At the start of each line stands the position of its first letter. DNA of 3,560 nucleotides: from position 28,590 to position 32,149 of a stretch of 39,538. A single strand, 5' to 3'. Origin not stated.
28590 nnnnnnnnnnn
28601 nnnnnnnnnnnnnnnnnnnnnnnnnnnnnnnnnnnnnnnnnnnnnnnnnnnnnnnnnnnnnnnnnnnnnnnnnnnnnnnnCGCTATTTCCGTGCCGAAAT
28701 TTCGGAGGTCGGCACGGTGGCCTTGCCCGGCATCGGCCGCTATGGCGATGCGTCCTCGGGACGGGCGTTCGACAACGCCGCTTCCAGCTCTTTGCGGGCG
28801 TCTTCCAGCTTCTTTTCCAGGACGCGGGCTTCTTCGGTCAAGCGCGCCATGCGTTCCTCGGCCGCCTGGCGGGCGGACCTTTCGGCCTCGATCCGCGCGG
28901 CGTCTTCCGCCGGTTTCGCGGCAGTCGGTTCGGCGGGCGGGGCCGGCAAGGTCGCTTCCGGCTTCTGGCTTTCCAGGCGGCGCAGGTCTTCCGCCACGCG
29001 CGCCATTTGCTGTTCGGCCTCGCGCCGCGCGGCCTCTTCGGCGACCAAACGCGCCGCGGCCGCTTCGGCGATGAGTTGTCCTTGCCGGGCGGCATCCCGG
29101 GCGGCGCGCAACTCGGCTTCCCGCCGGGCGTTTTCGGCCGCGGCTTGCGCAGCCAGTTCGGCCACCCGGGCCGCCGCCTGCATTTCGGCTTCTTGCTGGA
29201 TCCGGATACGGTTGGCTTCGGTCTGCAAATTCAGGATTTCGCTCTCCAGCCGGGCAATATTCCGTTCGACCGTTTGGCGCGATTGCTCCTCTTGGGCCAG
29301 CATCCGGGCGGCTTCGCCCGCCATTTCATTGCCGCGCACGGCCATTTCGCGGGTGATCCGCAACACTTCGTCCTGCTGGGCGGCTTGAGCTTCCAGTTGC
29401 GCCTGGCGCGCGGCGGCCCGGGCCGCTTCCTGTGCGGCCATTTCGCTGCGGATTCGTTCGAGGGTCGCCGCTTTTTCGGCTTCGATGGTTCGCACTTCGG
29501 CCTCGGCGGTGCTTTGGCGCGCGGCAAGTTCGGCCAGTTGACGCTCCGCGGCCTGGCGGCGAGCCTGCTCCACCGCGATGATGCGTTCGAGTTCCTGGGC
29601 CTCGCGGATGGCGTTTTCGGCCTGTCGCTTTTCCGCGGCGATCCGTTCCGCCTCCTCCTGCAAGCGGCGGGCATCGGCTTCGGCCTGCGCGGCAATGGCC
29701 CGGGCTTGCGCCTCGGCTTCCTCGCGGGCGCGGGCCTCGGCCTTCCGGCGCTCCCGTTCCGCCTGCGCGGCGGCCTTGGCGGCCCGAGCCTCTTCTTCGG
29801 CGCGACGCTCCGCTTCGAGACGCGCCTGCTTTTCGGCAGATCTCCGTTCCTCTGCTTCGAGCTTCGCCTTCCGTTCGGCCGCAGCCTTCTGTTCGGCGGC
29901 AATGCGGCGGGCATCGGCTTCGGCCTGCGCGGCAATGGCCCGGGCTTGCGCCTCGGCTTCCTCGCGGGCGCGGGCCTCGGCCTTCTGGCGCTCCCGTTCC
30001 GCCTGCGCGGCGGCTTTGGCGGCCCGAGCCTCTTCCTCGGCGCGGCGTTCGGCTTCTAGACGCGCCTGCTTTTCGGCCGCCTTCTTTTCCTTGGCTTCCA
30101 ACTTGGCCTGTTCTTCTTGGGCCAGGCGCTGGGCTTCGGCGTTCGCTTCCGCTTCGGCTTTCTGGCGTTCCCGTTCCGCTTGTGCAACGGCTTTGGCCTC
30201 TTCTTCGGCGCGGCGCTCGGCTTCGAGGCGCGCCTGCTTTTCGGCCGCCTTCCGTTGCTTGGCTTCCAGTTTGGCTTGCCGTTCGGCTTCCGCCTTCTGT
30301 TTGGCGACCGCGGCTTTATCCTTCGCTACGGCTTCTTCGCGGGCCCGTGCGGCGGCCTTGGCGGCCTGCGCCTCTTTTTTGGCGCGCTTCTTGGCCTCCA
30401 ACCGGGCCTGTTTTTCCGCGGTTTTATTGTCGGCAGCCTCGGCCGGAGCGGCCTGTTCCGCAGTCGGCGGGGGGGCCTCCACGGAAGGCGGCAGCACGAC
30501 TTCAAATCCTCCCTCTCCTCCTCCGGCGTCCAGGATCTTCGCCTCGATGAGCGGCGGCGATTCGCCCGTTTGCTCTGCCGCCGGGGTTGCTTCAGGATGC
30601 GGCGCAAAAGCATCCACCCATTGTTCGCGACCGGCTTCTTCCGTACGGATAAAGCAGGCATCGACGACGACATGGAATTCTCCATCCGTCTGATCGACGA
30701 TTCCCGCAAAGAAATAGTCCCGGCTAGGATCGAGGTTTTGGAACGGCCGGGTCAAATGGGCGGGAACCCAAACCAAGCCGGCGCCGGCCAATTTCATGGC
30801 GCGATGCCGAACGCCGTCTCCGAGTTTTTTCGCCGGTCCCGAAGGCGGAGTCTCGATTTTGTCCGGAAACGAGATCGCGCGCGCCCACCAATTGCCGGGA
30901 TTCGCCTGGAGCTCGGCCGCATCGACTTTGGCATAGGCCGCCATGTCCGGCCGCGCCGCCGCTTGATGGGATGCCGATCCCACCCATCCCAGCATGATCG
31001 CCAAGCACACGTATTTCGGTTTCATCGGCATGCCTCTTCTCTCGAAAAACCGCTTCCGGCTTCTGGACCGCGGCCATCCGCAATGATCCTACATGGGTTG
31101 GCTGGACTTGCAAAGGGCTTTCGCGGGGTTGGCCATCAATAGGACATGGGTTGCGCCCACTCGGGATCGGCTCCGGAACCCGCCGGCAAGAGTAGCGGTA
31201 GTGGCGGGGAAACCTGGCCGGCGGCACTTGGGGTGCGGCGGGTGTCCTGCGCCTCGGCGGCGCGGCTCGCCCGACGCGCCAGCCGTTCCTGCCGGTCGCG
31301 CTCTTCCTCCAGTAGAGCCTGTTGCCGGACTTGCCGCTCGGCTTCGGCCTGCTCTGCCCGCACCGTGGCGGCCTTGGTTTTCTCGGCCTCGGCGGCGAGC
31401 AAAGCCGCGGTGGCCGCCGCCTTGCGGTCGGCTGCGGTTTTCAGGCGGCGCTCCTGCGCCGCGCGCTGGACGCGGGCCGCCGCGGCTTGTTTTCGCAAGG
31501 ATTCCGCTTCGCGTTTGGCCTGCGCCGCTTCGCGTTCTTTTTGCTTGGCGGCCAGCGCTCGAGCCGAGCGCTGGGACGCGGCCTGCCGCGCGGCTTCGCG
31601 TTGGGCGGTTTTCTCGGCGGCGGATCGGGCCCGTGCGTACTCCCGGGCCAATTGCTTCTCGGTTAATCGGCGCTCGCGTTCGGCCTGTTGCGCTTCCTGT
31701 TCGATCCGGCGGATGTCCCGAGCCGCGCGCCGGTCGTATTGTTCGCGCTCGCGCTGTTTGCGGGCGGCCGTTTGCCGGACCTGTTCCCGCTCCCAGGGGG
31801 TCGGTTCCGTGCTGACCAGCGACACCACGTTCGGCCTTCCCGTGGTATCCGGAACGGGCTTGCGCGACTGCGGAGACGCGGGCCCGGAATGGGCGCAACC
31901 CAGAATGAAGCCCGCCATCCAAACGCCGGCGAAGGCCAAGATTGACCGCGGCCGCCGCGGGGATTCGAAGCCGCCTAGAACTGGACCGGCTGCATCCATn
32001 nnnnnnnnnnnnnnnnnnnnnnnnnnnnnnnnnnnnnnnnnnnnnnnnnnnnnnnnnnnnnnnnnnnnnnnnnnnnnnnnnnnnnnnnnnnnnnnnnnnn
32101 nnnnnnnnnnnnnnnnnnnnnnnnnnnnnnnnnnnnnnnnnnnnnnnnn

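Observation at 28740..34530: Tandem array of three exported E/R/A/K/Q-rich long-helix proteins: candidate uncharacterised envelope system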

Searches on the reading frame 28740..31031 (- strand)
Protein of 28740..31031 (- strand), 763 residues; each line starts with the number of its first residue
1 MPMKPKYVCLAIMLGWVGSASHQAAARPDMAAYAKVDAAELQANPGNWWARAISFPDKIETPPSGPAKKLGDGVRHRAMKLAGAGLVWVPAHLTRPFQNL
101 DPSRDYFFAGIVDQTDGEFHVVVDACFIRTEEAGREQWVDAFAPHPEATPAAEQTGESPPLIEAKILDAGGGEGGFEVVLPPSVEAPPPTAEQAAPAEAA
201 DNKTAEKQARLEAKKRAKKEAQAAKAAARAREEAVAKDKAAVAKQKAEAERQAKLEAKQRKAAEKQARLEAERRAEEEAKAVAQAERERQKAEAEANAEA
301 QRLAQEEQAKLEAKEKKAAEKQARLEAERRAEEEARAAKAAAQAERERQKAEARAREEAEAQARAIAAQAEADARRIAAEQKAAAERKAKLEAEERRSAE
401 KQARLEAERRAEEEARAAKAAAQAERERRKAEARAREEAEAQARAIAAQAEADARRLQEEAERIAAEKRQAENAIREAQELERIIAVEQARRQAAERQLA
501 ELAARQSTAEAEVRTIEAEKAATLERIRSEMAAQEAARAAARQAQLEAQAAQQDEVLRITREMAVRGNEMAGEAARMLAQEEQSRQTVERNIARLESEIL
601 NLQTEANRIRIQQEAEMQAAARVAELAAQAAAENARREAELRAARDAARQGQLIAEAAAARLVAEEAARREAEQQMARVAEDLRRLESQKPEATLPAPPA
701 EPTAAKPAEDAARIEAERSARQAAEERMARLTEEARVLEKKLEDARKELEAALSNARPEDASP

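Call 3: search_protein_families(library=pfam, proteins=[window:28740-31031:-], max_evalue=1)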
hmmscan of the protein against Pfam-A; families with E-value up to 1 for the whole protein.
window:28740-31031:- (763 aa): 0 families
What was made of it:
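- On Bacterial OB-fold (BOF, YgiW/YdeI): No Pfam hit (call 3).
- On SSB: No Pfam SSB hit (call 3).
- Closest known: Braun's lipoprotein Lpp. Different: There is no Pfam LPP match (call 3).
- Closest known: Periplasmic bacterial OB-fold. Different: There is no Pfam BOF match (call 3).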

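Call 4: search_protein_families(library=ncbifam, proteins=[window:28740-31031:-], max_evalue=1)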
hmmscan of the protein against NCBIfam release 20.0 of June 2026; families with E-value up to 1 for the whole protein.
window:28740-31031:- (763 aa): 0 families
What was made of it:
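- On OmpH/Skp: No Pfam or NCBIfam hit (calls 3, 4).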

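Call 74: search_protein_families(library=phrogs, proteins=[window:28740-31031:-], max_evalue=0.01)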
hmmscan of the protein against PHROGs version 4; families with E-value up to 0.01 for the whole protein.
window:28740-31031:- (763 aa): 0 families

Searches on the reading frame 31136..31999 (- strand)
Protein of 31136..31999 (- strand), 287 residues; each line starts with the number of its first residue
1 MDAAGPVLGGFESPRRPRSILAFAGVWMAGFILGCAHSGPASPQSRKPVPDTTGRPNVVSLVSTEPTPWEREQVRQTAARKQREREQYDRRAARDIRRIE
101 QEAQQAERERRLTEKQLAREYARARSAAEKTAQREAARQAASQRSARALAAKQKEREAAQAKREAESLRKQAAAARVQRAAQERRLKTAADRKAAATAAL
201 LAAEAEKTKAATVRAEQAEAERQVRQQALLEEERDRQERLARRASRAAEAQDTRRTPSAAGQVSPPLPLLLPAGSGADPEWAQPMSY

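Call 3: search_protein_families(library=pfam, proteins=[window:31136-31999:-], max_evalue=1)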
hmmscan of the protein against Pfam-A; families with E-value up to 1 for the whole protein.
window:31136-31999:- (287 aa): 0 families

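Call 4: search_protein_families(library=ncbifam, proteins=[window:31136-31999:-], max_evalue=1)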
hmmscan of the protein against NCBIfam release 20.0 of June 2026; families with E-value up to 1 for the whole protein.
window:31136-31999:- (287 aa): 3 families
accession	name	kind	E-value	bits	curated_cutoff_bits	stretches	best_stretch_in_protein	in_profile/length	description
TIGR02794.1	tolA_full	equivalog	4.6e-05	22.8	59.45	1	53-253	65-261/362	cell envelope integrity protein TolA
NF047351.1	lipase_YSIRK_Sa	exception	0.036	12.3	650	1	78-239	68-229/704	YSIRK-targeted triacylglycerol lipase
NF004561.0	PRK05901.1-3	equivalog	0.09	11.9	582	1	76-239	22-190/537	RNA polymerase sigma factor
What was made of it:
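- On TolA: TIGR02794 scores 22.8 bits against a cutoff of 59.45, only on P2's helix (call 4).
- Closest known: TolA. Same: The NCBIfam tolA_full model gives a weak hit to P2's helix (E 4.6e-5, 22.8 bits, call 4).
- Closest known: TolA. Different: There is no TolA C-terminal domain (calls 3, 4).
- There is a weak TolA-model hit to P2's helix (22.8 bits, call 4).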

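Call 74: search_protein_families(library=phrogs, proteins=[window:31136-31999:-], max_evalue=0.01)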
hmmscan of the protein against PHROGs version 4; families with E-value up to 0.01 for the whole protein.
window:31136-31999:- (287 aa): 0 families
